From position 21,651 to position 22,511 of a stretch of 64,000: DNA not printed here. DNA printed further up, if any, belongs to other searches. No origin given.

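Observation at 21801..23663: Orphan PduS-PduT (Fe-S flavoprotein + Fe-S tandem-BMC shell protein) pair wedged after rsmG, with no other microcompartment genes in 64 kb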

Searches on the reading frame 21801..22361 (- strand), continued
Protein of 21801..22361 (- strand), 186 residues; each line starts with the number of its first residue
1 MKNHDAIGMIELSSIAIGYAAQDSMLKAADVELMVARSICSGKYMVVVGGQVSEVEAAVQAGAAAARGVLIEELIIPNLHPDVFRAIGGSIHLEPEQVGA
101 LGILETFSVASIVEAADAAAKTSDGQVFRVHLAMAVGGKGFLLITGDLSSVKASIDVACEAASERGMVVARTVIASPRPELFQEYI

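Call 25: find_encoding_contigs(protein=P0007, flank=10000, max_places=3)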
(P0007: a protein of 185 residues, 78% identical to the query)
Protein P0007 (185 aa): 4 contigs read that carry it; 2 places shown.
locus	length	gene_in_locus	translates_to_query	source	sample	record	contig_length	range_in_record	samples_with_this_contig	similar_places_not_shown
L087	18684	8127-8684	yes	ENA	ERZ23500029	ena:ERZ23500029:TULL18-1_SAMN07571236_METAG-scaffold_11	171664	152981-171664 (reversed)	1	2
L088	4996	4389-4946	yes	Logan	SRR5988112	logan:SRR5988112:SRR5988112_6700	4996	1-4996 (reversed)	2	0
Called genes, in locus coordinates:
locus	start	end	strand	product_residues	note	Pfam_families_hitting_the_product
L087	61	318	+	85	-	PF05016:ParE_toxin (weak), PF06769:YoeB_toxin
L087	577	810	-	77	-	PF02599:CsrA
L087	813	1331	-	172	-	PF02623:FliW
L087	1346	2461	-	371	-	PF07494:Reg_prop (faint)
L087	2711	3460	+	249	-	PF00149:Metallophos, PF12850:Metallophos_2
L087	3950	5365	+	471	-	PF00282:Pyridoxal_deC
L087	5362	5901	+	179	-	PF06041:DUF924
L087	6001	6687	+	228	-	PF02527:GidB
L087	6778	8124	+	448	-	PF01512:Complex1_51K, PF10531:SLBB (weak), PF13534:Fer4_17, PF13375:RnfC_N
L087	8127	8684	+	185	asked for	PF00936:BMC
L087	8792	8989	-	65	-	-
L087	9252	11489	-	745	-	PF21710:Spt6_S1 (faint), PF13509:S1_2 (faint), PF17092:PCB_OB (faint), PF00575:S1, PF23459:S1_RRP5 (weak), PF00575:S1, PF23459:S1_RRP5, PF00575:S1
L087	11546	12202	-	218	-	PF02224:Cytidylate_kin, PF13189:Cytidylate_kin2 (weak), PF13207:AAA_17 (faint), PF13238:AAA_18 (weak)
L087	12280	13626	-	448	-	PF05958:tRNA_U5-meth_tr, PF13847:Methyltransf_31 (weak)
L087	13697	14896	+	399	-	-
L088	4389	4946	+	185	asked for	PF00936:BMC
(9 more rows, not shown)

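Call 32: search_solved_structures(query=window:21804-22361:-, show_alignments=2, max_evalue=1e-10)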
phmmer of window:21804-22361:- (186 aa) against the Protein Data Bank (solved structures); distinct sequences matched with E-value up to 1e-10: 14.
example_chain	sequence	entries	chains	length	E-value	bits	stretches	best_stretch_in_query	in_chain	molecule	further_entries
3pac_A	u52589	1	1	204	1.2e-42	149.6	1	5-184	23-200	Shell protein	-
3nwg_A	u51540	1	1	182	1.3e-42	149.5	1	5-181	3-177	Microcompartments protein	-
3n79_A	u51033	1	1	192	7.2e-41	143.8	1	5-184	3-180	PduT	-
8t6n_A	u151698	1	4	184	5.2e-40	141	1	5-184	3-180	T33-27.1 : B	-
3vcd_A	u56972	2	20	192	3.9e-37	131.7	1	5-183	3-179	Propanediol utilization polyhedral body protein PduT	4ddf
4nwn_A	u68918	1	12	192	1.1e-36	130.2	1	5-183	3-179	Uncharacterized protein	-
6fdb_A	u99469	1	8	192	1.1e-35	127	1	5-183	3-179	Propanediol utilization protein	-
5dii_A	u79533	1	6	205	1.8e-25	93.8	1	5-179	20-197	Microcompartments protein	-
5dih_A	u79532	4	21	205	5.4e-24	89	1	5-179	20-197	Microcompartments protein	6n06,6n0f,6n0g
8ui2_A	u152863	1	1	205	1.7e-17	67.8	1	5-165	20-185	T33-ml28-redesigned-tandem-BMC-T-fold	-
8ukm_A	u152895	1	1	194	1.8e-16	64.5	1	6-182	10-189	T33-ml30-redesigned-tandem-BMC-T-fold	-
6ner_A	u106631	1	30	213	1.1e-14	58.7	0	3-86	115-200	BMC-H tandem fusion protein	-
8un1_B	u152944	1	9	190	2.2e-14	57.7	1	5-165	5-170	T33-ml23-redesigned-tandem-BMC-T-fold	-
8uf0_B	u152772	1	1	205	2.8e-14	57.4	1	5-165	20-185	T33-ml23-redesigned-tandem-BMC-T-fold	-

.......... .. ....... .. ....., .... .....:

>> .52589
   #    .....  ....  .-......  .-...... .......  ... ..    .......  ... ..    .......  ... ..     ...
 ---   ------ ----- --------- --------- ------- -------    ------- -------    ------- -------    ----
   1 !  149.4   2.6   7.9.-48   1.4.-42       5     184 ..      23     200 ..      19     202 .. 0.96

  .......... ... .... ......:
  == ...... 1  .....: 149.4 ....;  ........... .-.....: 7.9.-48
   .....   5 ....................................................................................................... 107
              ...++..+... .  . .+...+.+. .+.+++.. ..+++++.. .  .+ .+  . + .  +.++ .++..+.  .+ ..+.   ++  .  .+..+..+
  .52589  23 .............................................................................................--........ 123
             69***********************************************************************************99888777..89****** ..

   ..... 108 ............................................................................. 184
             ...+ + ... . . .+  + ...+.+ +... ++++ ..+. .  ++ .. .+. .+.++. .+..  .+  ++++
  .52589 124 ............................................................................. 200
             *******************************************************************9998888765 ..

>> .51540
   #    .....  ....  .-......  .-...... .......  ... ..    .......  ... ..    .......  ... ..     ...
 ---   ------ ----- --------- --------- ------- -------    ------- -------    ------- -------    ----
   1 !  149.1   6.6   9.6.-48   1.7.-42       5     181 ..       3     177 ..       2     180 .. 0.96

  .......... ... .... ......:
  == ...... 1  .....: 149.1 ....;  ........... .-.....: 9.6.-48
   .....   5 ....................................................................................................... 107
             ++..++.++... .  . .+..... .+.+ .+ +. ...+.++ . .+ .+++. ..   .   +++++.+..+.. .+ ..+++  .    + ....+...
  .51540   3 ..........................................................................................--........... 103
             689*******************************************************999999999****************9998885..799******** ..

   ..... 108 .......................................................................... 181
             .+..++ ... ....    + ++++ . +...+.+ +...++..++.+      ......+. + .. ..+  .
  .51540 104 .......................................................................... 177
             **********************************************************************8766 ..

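Call 43: find_related_loci(query=window:21804-22361:-, collection=metagenome_contigs, flank=10000)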
Query window:21804-22361:- (186 aa) in metagenome_contigs; peptide patterns used: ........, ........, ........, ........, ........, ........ (x = any residue, [..] = any of these).
600 stretches matched a pattern (row limit reached: there are more); 238 encode a relative of the query (tblastn E <= 1e-3); the best 80 are kept; 80 distinct loci.
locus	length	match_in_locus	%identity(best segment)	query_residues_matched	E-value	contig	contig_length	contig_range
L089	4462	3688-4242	78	2-186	2e-92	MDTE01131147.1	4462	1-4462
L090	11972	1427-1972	54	5-186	7e-62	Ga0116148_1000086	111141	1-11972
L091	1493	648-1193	56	5-186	9e-62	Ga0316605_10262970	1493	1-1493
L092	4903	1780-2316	55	6-186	2e-59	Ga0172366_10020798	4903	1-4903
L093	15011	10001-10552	51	1-186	8e-59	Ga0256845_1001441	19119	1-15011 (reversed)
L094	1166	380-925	52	3-186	2e-62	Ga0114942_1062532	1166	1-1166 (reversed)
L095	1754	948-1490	53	4-186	5e-60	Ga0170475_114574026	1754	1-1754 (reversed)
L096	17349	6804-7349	54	5-186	4e-58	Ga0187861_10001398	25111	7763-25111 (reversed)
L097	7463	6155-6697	53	3-186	3e-58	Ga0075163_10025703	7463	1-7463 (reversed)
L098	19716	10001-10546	57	5-186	1e-57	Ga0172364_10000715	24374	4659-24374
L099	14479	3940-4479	53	5-186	1e-57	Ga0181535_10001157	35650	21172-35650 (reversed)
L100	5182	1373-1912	52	5-186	7e-58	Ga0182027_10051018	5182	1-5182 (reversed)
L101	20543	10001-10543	53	4-186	1e-57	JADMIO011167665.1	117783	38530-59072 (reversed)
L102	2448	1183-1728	58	5-186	8e-58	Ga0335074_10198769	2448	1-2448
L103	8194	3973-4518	51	3-186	2e-57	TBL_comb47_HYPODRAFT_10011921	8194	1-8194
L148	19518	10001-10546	52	3-186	2e-51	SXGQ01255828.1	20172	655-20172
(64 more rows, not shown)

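Call 47: find_encoding_contigs(protein=P0002, flank=10000, max_places=4)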
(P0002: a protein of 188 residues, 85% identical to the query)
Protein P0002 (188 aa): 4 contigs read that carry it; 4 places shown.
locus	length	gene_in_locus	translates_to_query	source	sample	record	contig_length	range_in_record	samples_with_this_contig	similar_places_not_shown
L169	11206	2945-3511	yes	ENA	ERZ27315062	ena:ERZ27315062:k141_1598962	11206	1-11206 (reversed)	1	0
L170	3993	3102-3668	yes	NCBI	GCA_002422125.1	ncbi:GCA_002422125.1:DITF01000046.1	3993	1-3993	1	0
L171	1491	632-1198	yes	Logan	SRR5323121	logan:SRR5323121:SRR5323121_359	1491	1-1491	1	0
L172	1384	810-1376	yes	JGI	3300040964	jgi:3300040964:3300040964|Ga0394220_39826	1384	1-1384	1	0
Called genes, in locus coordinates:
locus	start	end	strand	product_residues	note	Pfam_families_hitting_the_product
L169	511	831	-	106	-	-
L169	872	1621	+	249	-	PF02527:GidB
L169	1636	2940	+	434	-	PF01512:Complex1_51K, PF10531:SLBB, PF22461:SLBB_2 (weak), PF13534:Fer4_17, PF13375:RnfC_N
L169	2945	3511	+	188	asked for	PF00936:BMC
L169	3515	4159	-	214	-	PF12850:Metallophos_2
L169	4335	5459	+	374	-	PF07494:Reg_prop (faint)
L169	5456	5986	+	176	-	PF02623:FliW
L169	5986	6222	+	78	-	PF02599:CsrA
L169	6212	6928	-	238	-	-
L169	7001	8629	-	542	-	PF04773:FecR (weak)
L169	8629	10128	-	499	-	-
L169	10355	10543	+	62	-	-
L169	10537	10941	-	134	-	PF00903:Glyoxalase, PF13468:Glyoxalase_3, PF13669:Glyoxalase_4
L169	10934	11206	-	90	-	?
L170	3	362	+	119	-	?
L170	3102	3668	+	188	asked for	PF00936:BMC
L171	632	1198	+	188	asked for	PF00936:BMC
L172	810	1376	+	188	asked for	PF00936:BMC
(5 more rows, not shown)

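Call 48: find_encoding_contigs(protein=P0011, flank=10000, max_places=3)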
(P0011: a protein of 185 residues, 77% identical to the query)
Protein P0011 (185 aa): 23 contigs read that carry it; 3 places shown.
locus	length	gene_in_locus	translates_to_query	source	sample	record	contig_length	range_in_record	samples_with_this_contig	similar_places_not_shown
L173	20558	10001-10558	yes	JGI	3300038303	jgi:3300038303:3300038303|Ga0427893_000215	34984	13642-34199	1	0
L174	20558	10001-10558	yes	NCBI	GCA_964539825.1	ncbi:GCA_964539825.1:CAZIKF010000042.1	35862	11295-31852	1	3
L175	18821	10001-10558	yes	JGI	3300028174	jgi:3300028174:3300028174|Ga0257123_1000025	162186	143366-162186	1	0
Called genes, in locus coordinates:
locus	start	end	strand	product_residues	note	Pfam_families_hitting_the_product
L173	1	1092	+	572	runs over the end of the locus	PF20250:FapA_N, PF03961:FapA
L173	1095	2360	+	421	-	PF00160:Pro_isomerase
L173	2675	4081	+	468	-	-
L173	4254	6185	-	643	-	PF07715:Plug, PF00593:TonB_dep_Rec_b-barrel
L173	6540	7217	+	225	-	PF01618:MotA_ExbB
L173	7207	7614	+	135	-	PF02472:ExbD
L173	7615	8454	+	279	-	PF03544:TonB_C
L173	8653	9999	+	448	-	PF01512:Complex1_51K, PF10531:SLBB (weak), PF13534:Fer4_17, PF13375:RnfC_N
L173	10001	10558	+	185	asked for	PF00936:BMC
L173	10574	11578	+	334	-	PF00072:Response_reg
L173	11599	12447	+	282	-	-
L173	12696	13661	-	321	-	-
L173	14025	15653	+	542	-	PF05708:Peptidase_C92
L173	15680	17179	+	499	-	PF05708:Peptidase_C92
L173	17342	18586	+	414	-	PF07992:Pyr_redox_2, PF13434:Lys_Orn_oxgnase (faint), PF13738:Pyr_redox_3, PF00070:Pyr_redox, PF02852:Pyr_redox_dim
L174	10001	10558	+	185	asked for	PF00936:BMC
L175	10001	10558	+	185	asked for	PF00936:BMC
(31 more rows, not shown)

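Call 54: find_homologous_proteins(query=L023:812-1522:+, max_evalue=1e-20)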
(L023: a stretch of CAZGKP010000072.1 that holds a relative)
Query L023:812-1522:+ (237 aa): 6851 proteins with E <= 1e-20 among 7521 candidates; the best 120 are listed.
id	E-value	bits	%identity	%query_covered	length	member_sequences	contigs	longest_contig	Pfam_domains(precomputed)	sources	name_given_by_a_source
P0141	3.0e-149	513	100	99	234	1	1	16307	PF06130.19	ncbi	-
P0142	3.3e-118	412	79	96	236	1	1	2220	PF06130.19,PF01568.28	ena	-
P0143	4.0e-118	411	77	97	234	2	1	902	PF06130.19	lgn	-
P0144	5.0e-116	404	77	97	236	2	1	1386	PF06130.19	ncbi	-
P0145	2.3e-115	402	77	95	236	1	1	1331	PF06130.19,PF01568.28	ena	-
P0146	4.9e-114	398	78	96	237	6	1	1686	PF06130.19,PF01568.28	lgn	-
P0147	7.1e-113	394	76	96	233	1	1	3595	PF06130.19,PF01568.28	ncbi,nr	ncbi:phosphate propanoyltransferase [Candidatus Sumerlaeota bacterium]|nr:phosphate propanoyltransfe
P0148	5.8e-112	391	74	97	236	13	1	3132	PF06130.19,PF01568.28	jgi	-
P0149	1.6e-111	390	76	95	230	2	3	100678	PF06130.19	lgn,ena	-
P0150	2.2e-110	386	74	96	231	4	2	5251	PF06130.19,PF01568.28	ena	-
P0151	8.9e-107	374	72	96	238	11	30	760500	PF06130.19,PF01568.28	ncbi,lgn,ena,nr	ncbi:MAG TPA: phosphate propanoyltransferase [Candidatus Sumerlaeia bacterium]|nr:phosphate propanoy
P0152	9.9e-105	367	70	95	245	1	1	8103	PF06130.19,PF01568.28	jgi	jgi:putative phosphotransacetylase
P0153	7.5e-104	365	72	95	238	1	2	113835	PF06130.19,PF01568.28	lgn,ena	-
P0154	2.0e-102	360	70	95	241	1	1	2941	PF06130.19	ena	-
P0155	4.4e-101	355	69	96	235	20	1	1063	PF06130.19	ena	-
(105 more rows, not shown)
